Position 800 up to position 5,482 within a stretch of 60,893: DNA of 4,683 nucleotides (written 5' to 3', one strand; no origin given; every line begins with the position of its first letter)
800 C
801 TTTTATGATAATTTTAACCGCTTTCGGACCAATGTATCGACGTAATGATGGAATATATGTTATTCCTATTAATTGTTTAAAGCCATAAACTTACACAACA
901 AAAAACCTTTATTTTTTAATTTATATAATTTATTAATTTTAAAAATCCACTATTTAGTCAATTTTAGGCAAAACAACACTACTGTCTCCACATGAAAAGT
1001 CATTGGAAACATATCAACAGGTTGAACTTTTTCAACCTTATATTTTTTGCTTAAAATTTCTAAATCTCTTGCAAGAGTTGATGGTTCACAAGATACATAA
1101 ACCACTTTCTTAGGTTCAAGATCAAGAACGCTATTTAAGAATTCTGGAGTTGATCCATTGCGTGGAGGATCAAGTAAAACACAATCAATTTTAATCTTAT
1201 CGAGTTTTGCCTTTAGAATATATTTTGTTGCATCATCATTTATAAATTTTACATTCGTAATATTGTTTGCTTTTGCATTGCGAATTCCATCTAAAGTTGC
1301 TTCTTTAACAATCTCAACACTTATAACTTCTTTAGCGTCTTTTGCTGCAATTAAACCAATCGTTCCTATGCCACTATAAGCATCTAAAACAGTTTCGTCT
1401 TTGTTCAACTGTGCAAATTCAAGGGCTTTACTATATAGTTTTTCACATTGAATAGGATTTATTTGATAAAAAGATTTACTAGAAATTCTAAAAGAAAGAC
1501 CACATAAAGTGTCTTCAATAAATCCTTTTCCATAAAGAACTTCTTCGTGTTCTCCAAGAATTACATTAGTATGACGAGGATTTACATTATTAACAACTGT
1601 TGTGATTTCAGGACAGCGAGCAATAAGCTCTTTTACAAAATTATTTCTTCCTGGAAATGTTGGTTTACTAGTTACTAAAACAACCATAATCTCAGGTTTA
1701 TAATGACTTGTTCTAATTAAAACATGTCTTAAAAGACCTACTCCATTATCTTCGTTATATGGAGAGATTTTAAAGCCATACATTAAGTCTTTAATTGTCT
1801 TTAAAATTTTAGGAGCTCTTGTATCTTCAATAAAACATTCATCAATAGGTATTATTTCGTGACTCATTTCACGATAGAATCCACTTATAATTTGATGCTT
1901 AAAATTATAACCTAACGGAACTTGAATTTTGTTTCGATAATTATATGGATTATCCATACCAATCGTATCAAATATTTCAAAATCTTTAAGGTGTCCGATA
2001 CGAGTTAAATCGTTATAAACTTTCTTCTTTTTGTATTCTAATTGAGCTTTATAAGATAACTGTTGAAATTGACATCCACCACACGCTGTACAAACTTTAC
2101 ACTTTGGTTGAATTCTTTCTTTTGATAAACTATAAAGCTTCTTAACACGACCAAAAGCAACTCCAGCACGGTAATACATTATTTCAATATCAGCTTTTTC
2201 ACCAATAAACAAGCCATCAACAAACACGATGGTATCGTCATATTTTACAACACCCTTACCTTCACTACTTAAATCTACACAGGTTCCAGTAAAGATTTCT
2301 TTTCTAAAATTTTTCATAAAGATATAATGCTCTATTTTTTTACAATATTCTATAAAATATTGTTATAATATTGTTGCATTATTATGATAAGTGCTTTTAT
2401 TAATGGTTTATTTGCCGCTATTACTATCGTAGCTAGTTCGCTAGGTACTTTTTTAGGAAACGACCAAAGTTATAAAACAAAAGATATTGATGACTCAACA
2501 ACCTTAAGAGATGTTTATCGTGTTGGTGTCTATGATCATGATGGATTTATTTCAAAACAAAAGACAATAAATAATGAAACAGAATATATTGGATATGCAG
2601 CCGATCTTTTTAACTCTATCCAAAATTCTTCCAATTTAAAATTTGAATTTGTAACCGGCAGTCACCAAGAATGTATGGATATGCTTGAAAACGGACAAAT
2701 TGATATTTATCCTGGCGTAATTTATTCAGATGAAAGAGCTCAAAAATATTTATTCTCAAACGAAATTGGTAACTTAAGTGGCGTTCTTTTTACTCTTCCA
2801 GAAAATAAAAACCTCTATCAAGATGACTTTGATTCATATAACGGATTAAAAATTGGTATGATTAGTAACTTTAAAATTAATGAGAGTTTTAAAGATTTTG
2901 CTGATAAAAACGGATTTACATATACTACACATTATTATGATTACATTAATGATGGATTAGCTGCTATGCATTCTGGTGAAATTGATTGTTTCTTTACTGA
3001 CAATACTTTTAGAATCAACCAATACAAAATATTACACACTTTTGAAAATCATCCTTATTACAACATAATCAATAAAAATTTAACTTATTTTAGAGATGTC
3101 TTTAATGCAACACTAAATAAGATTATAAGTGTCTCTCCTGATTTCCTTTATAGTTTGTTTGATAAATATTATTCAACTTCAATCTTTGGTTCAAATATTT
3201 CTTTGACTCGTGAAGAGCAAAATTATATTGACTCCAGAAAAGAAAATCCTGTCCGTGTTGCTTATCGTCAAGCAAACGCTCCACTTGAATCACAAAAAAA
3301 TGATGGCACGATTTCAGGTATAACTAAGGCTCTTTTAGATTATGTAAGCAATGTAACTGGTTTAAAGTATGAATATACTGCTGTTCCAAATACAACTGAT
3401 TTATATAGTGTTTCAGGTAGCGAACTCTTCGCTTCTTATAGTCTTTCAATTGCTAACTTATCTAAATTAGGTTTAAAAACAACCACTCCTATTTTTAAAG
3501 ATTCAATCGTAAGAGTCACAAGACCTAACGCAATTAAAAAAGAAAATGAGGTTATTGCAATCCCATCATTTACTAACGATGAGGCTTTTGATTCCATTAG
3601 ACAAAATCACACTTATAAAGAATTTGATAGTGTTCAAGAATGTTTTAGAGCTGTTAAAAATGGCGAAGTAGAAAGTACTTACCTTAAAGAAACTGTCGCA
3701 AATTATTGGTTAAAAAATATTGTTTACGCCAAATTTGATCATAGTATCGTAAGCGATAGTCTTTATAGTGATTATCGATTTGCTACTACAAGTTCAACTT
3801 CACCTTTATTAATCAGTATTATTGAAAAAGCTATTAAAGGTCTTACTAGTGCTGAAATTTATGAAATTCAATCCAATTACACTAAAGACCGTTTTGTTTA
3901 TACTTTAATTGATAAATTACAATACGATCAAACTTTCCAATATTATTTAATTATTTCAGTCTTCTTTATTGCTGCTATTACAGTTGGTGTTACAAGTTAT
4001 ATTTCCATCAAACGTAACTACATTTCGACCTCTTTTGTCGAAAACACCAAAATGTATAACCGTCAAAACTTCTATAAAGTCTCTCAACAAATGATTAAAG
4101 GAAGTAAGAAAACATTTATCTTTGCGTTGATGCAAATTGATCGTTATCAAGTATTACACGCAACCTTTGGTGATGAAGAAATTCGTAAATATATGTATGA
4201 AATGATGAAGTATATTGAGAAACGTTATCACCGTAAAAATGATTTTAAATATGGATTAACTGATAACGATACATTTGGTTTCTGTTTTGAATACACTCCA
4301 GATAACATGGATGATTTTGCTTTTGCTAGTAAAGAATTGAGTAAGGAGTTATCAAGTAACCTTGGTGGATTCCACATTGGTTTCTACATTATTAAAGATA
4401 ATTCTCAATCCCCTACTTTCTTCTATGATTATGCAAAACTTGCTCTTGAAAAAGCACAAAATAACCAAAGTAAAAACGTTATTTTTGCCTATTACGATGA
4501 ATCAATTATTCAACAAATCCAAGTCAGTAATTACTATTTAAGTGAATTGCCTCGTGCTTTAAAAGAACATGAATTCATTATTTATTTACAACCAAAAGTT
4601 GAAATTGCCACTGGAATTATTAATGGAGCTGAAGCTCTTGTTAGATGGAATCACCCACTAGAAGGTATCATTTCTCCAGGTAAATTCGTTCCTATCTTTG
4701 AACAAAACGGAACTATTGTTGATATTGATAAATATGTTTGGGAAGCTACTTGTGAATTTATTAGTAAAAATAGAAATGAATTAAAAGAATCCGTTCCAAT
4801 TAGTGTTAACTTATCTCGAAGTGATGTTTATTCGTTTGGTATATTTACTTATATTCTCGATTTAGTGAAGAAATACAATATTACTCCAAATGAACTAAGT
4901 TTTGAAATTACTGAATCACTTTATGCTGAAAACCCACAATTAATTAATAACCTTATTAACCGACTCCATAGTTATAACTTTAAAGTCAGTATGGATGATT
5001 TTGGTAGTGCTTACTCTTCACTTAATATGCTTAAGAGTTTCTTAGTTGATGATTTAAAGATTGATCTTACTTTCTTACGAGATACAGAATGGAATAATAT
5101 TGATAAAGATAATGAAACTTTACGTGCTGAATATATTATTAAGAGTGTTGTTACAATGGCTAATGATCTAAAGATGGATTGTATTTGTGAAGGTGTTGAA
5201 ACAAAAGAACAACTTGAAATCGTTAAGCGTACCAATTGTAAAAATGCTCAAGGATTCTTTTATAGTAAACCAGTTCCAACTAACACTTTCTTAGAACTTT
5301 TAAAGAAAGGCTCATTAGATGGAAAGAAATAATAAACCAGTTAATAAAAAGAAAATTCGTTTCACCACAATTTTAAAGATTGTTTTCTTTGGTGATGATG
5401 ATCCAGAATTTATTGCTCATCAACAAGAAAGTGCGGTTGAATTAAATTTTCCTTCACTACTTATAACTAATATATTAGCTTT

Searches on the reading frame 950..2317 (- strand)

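Call 70: search_protein_families(library=pfam, proteins=[window:950-2317:-], max_evalue=0.00001)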
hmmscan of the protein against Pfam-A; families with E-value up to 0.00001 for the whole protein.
window:950-2317:- (455 aa): 4 families
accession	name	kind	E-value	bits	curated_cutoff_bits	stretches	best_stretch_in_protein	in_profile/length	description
PF05958.17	tRNA_U5-meth_tr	-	5.9e-22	78.6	23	1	274-449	170-354/357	tRNA (Uracil-5-)-methyltransferase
PF13847.12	Methyltransf_31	-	5.4e-09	36.3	27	1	305-425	2-125/145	Methyltransferase domain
PF03602.21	Cons_hypoth95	-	7.6e-09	35.9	24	1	306-413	41-155/182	Conserved hypothetical protein 95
PF09445.16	Methyltransf_15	-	3.2e-07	30.5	22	1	308-389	2-84/165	RNA cap guanine-N2 methyltransferase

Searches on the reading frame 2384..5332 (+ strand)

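Call 70: search_protein_families(library=pfam, proteins=[window:2384-5332:+], max_evalue=0.00001)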
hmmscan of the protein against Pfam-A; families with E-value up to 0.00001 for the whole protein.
window:2384-5332:+ (982 aa): 2 families
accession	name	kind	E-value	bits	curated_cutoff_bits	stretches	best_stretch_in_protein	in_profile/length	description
PF00563.25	EAL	-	3.8e-57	193.8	31.3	1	721-963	3-236/236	EAL domain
PF00497.25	SBP_bac_3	-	5e-18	65.6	26.4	1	62-248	15-117/132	Bacterial extracellular solute-binding proteins, family 3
